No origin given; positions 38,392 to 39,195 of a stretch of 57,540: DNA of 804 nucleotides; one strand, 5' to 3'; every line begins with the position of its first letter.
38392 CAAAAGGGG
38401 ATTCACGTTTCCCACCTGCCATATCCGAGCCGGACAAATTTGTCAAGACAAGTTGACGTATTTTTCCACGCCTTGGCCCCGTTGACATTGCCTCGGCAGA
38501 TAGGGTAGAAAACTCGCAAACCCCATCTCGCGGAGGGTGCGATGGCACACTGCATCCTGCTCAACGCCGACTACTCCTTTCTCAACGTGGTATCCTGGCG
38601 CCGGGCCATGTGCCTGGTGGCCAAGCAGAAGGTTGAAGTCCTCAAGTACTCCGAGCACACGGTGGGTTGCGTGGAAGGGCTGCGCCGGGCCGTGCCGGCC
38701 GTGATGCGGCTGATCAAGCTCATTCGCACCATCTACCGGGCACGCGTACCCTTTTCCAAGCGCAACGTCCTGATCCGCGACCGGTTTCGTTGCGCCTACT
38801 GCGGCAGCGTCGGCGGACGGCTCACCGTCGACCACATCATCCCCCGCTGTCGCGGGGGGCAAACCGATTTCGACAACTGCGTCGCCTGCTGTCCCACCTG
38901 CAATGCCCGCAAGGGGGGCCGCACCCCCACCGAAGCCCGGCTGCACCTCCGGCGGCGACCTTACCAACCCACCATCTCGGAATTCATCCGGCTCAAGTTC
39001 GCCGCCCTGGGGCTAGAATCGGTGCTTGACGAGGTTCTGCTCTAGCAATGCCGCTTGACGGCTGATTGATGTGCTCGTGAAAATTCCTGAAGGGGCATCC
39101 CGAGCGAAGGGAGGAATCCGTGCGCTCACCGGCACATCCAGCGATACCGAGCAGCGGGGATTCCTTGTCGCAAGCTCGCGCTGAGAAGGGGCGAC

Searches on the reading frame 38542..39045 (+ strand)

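Call 72: search_protein_families(library=ncbifam, proteins=[window:38542-39045:+], max_evalue=0.00001)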
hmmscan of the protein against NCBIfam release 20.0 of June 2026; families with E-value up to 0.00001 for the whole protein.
window:38542-39045:+ (167 aa): 2 families
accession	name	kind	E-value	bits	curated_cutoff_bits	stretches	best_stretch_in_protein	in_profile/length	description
NF040563.1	guided_IscB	equivalog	2.2e-12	46.7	175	1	73-130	184-241/314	RNA-guided endonuclease IscB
NF049971.1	CRISPR_Cas9d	exception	1.1e-11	44.2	375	1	79-131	543-600/986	type II CRISPR RNA-guided endonuclease Cas9d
